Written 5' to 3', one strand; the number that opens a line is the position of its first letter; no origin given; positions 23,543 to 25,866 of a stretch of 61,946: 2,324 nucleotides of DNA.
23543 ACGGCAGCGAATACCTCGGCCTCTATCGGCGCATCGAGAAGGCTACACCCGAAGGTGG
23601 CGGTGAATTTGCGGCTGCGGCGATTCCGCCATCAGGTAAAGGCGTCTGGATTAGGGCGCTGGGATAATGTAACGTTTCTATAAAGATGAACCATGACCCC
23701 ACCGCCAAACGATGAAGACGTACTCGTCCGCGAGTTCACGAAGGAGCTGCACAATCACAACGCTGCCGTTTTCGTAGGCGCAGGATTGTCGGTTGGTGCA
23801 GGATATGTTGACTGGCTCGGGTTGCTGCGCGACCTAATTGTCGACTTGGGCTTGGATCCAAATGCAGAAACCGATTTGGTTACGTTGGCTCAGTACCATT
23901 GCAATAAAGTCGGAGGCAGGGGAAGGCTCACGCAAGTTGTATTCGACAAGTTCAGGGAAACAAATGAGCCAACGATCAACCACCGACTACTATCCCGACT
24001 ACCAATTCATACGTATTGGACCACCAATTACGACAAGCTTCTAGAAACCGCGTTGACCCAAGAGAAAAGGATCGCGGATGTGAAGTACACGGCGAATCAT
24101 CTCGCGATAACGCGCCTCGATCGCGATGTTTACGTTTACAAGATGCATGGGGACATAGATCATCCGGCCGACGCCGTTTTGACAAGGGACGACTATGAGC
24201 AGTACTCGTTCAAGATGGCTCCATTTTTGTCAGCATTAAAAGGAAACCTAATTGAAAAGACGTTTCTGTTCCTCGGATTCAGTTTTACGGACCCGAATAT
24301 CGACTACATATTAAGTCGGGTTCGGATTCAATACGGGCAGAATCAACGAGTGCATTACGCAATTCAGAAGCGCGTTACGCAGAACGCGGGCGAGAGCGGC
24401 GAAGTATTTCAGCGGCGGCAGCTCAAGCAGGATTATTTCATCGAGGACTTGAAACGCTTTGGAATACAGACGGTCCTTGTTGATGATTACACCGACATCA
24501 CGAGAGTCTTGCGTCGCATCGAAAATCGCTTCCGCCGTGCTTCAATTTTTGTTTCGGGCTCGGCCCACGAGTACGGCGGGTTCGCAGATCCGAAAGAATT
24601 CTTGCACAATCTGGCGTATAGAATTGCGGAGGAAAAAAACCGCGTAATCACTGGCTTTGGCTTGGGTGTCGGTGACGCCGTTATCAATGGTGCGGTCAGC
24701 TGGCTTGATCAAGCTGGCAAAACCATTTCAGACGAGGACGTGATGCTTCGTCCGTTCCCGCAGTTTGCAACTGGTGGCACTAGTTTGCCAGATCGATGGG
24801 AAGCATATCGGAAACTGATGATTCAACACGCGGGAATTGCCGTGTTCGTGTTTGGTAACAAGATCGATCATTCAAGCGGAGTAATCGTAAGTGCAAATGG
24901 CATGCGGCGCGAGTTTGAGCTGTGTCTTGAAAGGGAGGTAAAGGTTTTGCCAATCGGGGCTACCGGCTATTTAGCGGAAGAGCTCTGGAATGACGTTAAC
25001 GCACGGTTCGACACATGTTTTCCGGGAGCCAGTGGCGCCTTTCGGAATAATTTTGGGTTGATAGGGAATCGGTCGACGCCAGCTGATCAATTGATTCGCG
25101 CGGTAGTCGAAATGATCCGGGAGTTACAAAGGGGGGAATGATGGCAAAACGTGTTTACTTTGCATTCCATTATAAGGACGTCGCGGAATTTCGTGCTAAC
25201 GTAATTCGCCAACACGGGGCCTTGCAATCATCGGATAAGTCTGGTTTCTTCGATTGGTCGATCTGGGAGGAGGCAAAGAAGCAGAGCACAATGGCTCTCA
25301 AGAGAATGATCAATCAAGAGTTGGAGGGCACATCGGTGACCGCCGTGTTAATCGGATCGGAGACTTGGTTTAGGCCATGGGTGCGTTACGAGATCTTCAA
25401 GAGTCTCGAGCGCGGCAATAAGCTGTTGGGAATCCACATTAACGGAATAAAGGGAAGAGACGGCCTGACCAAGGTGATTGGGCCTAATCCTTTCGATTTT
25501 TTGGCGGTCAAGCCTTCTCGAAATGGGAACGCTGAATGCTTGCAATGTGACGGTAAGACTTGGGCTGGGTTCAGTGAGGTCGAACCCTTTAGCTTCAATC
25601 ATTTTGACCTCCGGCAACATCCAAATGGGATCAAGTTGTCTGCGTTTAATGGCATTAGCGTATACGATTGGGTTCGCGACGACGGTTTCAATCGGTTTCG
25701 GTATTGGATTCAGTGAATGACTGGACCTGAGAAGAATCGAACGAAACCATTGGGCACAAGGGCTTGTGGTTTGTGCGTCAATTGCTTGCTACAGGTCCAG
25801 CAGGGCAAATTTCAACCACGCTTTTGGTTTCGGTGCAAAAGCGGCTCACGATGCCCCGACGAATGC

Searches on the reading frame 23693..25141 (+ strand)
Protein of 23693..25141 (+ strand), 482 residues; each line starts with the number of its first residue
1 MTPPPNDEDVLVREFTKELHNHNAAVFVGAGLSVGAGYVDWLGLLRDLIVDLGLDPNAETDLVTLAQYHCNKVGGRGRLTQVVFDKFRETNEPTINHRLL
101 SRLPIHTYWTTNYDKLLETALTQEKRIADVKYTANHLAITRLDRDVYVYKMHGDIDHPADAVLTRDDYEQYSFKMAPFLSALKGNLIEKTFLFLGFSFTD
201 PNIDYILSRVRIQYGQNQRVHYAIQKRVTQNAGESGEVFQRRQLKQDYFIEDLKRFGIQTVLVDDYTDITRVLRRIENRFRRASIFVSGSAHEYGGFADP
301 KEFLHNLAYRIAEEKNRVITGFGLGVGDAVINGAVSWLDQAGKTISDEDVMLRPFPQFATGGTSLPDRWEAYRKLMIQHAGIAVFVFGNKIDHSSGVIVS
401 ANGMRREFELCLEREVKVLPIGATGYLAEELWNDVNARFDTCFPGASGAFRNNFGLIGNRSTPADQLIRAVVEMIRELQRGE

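Call 3: search_protein_families(library=pfam, proteins=[window:23693-25141:+], max_evalue=0.01)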
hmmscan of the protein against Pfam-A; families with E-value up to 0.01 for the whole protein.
window:23693-25141:+ (482 aa): 2 families
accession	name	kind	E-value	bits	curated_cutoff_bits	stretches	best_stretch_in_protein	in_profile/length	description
PF18185.7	STALD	-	2.8e-63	213.6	24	1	268-477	1-210/211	Sir2- and TIR-associating SLOG family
PF13289.12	SIR2_2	-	8.8e-31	107.3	24.5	1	107-251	2-139/141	SIR2-like domain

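Call 4: search_protein_families(library=padloc, proteins=[window:23693-25141:+], max_evalue=0.01)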
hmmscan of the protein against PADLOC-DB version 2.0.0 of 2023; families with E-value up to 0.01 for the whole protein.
window:23693-25141:+ (482 aa): 18 families
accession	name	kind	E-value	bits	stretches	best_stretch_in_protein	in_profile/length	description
PDLC00407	ThsA1|ThsA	-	7.1e-183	606.6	1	8-480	6-477/478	STALD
PDLC00412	ThsA1|ThsA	-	3.5e-103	343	1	169-479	1-312/314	STALD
PDLC00409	ThsA1|ThsA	-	4.6e-91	302.5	1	7-259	6-242/242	STALD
PDLC00416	ThsA1|ThsA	-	8.3e-58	193.7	1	249-438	1-191/226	STALD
PDLC03856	LmuA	-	2.8e-18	64.3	1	89-278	99-271/433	-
PDLC04968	PDC-S25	-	5.3e-18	63.3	1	99-280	132-307/517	-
PDLC02184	Dsr2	-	2.4e-17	60.3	1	12-203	13-214/1222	-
PDLC04967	PDC-S25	-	3e-15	54.2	1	109-223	150-264/528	-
PDLC02414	Aga_SIR2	-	5.1e-06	24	1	109-231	122-264/313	-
PDLC04166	Dsr1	-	6e-06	22.2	1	107-225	123-235/1227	-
PDLC02420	Aga_SIR2-PNTD1-PNTD2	-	9.6e-06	22.1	1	91-157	114-186/1010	Class I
PDLC02384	pAgo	-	3.8e-05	20.1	1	84-215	111-244/1030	-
PDLC02419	Aga_SIR2-PNTD1-PNTD2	-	0.00014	18.7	1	91-155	102-174/558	Class I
PDLC05061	PDC-S65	-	0.00023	18.6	1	106-179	140-214/592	-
PDLC02408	Aga_SIR2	-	0.00058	17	1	109-161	152-207/343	Class II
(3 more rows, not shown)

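Call 7: search_protein_families(library=ncbifam, proteins=[window:23693-25141:+], max_evalue=0.01)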
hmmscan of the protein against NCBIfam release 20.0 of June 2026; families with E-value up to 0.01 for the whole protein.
window:23693-25141:+ (482 aa): 1 family
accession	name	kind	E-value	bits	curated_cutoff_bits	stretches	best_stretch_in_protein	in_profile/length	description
NF041819.1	Dsr2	equivalog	1.6e-16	59.5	1400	1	12-202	8-208/1215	anti-phage defense-associated sirtuin Dsr2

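Call 84: find_homologous_proteins(query=window:23693-25141:+, max_evalue=1e-50)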
Query window:23693-25141:+ (482 aa): 3834 proteins with E <= 1e-50 among 8000 candidates; the best 120 are listed.
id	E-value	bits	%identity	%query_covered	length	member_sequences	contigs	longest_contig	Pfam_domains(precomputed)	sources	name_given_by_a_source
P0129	0.0e+0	1107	100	100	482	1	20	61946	PF13289.13,PF18185.8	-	-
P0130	7.4e-216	736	66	98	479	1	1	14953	PF13289.13,PF18185.8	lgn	-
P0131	2.6e-212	724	64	98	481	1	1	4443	PF13289.13,PF18185.8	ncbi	-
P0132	1.8e-209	715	65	98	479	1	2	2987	PF13289.13,PF18185.8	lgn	-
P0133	2.7e-205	701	63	100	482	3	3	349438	PF13289.13,PF18185.8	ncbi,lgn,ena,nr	ncbi:MAG: hypothetical protein FD165_934 [Gammaproteobacteria bacterium]|nr:MAG: hypothetical protei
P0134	3.4e-204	697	62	100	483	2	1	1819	PF13289.13,PF18185.8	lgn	-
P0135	2.0e-203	695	62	100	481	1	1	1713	PF13289.13,PF18185.8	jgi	-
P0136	3.1e-202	691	63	100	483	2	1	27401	PF13289.13,PF18185.8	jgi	-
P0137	3.5e-202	691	63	99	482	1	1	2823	PF13289.13,PF18185.8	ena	-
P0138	3.4e-200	684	61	100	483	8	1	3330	PF13289.13,PF18185.8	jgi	jgi:hypothetical protein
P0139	1.4e-199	682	61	100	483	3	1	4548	PF13289.13,PF18185.8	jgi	jgi:hypothetical protein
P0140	2.3e-199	681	61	99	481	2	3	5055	PF13289.13,PF18185.8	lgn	-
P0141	2.4e-199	681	61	100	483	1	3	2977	PF13289.13,PF18185.8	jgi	jgi:hypothetical protein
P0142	3.7e-199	681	61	100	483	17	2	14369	PF13289.13,PF18185.8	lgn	-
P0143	3.8e-199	681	61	100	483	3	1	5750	PF13289.13,PF18185.8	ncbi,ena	-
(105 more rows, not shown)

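Call 85: find_encoding_contigs(protein=P0130, flank=8000, max_places=1)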
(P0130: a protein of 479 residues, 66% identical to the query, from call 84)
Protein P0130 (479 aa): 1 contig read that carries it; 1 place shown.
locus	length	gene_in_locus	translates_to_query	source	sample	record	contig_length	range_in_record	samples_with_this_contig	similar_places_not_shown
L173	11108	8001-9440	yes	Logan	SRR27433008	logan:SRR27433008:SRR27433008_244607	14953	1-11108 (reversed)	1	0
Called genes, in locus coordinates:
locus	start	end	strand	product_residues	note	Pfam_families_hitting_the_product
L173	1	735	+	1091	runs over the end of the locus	PF00176:SNF2-rel_dom, PF00270:DEAD (weak), PF04851:ResIII, PF00271:Helicase_C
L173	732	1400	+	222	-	PF14335:DUF4391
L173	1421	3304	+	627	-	PF01555:N6_N4_Mtase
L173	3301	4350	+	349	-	PF13310:Virulence_RhuM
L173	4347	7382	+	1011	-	PF00270:DEAD (weak), PF04851:ResIII, PF19778:RE_endonuc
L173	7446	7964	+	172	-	PF13676:TIR_2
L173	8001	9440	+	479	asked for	PF13289:SIR2_2, PF18185:STALD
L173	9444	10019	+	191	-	PF08937:ThsB_TIR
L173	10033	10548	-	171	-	PF00589:Phage_integrase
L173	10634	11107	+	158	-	?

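Call 86: find_encoding_contigs(protein=P0133, flank=8000, max_places=1)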
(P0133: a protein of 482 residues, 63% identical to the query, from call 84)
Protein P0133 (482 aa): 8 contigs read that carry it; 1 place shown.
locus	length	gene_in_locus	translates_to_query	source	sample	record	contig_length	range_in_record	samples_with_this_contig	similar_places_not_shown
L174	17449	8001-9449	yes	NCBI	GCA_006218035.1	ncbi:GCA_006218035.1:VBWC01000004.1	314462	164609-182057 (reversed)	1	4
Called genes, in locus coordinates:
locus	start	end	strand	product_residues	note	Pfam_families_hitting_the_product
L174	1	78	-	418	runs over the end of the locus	PF00005:ABC_tran, PF13304:AAA_21 (faint), PF13732:DrrA1-3_C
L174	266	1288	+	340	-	PF00814:TsaD, PF22521:HypF_C_2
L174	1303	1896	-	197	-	PF02660:G3P_acyltransf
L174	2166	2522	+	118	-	PF02152:FolB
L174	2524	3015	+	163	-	PF01288:HPPK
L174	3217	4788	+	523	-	PF12161:HsdM_N, PF02384:N6_Mtase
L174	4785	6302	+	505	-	-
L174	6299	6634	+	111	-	-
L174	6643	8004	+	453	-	PF01420:Methylase_S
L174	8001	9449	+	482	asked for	PF13289:SIR2_2, PF18185:STALD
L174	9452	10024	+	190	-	PF08937:ThsB_TIR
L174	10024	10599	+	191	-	PF13676:TIR_2 (weak)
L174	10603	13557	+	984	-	PF04313:HSDR_N, PF00270:DEAD (faint), PF04851:ResIII, PF18766:SWI2_SNF2, PF22679:T1R_D3-like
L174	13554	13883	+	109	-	PF01863:YgjP-like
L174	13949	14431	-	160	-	PF00717:Peptidase_S24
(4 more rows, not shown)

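Call 87: find_encoding_contigs(protein=P0136, flank=8000, max_places=1)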
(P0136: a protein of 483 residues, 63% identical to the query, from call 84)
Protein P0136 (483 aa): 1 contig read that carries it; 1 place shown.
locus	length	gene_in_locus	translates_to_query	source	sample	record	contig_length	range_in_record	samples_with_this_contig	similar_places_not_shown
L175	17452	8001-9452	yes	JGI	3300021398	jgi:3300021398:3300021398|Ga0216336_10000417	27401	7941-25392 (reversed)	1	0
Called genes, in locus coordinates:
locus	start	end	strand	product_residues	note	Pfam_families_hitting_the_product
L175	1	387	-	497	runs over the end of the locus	PF00004:AAA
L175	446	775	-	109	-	-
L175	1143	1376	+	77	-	-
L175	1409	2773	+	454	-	PF01734:Patatin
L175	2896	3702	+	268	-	PF00112:Peptidase_C1, PF13529:Peptidase_C39_2 (weak)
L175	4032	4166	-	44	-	-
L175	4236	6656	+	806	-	PF02384:N6_Mtase, PF01170:UPF0020 (faint), PF07669:Eco57I (weak)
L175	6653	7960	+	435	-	PF01420:Methylase_S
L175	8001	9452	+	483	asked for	PF13289:SIR2_2, PF18185:STALD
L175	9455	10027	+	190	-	PF08937:ThsB_TIR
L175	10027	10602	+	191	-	PF13676:TIR_2 (weak)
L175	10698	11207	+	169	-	-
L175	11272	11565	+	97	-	-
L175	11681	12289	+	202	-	PF19570:DUF6088, PF13338:AbiEi_4 (weak)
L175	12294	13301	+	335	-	PF08843:AbiEii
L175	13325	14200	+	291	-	PF04313:HSDR_N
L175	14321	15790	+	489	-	PF04851:ResIII (weak), PF18766:SWI2_SNF2, PF22679:T1R_D3-like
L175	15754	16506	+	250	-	-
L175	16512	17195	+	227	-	PF01863:YgjP-like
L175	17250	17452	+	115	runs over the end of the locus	-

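Call 93: search_solved_structures(query=window:23693-25141:+, max_evalue=1e-10, show_alignments=1)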
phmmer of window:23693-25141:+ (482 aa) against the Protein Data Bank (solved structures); distinct sequences matched with E-value up to 1e-10: 12.
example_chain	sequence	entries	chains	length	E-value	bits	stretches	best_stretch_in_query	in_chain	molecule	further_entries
6lhx_A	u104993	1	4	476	2e-152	511.5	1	9-477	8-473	ThsA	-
8bto_A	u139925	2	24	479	2.3e-151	508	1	9-477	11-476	NAD(+) hydrolase ThsA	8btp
8wc0_A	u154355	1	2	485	6.2e-122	411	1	9-434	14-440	NAD(+) hydrolase ThsA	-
7uxt_B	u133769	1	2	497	1.4e-97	330.7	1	11-436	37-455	USG protein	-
7uxs_B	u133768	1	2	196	3.8e-44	154.5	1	282-477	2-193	BcThsA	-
8zsf_D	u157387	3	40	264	1.2e-16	63.8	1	21-210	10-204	Sir2 family NAD-dependent protein deacetylase | KomC, SIR2 domain protein, NADase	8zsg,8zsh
9v0g_E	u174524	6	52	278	1.8e-16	63.3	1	17-218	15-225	NAD-dependent protein deacetylase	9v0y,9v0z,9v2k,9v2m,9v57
9xvc_H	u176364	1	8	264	1.1e-15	60.6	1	21-210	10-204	KomC(H146N), a SIR2-domain NADase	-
8zsi_E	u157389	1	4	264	3e-15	59.2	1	21-210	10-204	Sir2 family NAD-dependent protein deacetylase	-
9v12_i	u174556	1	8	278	5.6e-14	55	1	17-218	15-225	NAD-dependent protein deacetylase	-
8wkt_A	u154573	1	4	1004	8.4e-12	47.9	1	11-212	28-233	SIR2-like domain-containing protein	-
8k98_C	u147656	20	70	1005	8.4e-12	47.9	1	11-212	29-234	a protein | SIR2-like domain-containing protein | SIR2 family protein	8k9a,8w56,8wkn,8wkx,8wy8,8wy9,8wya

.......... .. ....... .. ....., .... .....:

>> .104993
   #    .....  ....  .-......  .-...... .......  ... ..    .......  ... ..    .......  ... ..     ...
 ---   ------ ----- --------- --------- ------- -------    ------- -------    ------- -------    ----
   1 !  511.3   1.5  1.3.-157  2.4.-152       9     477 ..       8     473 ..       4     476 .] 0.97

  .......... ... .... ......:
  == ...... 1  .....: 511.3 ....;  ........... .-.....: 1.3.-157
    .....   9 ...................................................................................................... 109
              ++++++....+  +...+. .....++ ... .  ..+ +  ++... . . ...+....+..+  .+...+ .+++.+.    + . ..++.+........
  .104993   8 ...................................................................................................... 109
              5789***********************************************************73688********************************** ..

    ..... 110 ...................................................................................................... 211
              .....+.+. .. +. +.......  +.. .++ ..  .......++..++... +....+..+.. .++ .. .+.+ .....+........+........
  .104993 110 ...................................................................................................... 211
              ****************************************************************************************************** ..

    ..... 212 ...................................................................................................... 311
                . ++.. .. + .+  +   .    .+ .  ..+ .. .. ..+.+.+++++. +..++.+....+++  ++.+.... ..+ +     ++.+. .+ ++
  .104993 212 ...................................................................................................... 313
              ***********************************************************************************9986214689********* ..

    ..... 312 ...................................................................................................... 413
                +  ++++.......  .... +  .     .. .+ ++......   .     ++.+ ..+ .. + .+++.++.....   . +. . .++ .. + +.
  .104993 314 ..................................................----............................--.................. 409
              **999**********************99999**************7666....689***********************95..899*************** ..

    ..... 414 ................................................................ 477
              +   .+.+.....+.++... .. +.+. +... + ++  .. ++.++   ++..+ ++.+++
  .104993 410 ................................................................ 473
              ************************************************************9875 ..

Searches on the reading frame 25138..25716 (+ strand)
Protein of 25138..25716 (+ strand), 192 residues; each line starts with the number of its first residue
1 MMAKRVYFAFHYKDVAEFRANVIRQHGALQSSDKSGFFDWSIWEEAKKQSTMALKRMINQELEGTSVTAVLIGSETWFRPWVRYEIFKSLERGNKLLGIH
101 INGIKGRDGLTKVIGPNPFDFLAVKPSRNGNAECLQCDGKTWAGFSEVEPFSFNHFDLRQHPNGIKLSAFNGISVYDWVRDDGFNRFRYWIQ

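Call 3: search_protein_families(library=pfam, proteins=[window:25138-25716:+], max_evalue=0.01)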
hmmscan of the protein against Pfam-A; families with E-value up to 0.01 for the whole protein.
window:25138-25716:+ (192 aa): 1 family
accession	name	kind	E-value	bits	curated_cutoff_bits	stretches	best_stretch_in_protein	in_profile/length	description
PF08937.16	ThsB_TIR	-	7.2e-19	68.5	21.2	1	7-103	1-97/100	Thoeris protein ThsB, TIR-like domain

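Call 4: search_protein_families(library=padloc, proteins=[window:25138-25716:+], max_evalue=0.01)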
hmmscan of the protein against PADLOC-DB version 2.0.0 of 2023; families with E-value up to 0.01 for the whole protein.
window:25138-25716:+ (192 aa): 4 families
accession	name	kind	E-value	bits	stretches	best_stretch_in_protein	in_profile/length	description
PDLC00431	ThsB1|ThsB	-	5.5e-49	164.7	1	2-192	1-154/162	TIR-like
PDLC04688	PDC-M50B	-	4.7e-48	161.5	1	2-192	1-153/162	-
PDLC00433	ThsB1|ThsB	-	3.1e-29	100.1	1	2-127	1-122/164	TIR-like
PDLC00418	ThsB1|ThsB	-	3.3e-05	21.8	1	46-106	45-105/155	TIR-like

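Call 7: search_protein_families(library=ncbifam, proteins=[window:25138-25716:+], max_evalue=0.01)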
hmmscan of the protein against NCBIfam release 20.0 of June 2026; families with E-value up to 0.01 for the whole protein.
window:25138-25716:+ (192 aa): 0 families

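Call 94: search_solved_structures(query=window:25138-25716:+, max_evalue=0.001, show_alignments=1)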
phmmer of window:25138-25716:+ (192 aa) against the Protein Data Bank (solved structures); distinct sequences matched with E-value up to 0.001: 4.
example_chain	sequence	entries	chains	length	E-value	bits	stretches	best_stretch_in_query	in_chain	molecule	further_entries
9b7d_A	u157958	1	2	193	2.4e-54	187.1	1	2-191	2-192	Putative cyclic ADP-D-ribose synthase ThsB1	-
6lhy_A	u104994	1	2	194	2.8e-54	186.9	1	2-191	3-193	DUF1863 domain-containing protein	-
8wcf_A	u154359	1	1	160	2.1e-18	69.8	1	2-125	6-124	Molecular chaperone Tir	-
8fz9_A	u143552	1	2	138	0.00015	24.5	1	4-107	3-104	TIR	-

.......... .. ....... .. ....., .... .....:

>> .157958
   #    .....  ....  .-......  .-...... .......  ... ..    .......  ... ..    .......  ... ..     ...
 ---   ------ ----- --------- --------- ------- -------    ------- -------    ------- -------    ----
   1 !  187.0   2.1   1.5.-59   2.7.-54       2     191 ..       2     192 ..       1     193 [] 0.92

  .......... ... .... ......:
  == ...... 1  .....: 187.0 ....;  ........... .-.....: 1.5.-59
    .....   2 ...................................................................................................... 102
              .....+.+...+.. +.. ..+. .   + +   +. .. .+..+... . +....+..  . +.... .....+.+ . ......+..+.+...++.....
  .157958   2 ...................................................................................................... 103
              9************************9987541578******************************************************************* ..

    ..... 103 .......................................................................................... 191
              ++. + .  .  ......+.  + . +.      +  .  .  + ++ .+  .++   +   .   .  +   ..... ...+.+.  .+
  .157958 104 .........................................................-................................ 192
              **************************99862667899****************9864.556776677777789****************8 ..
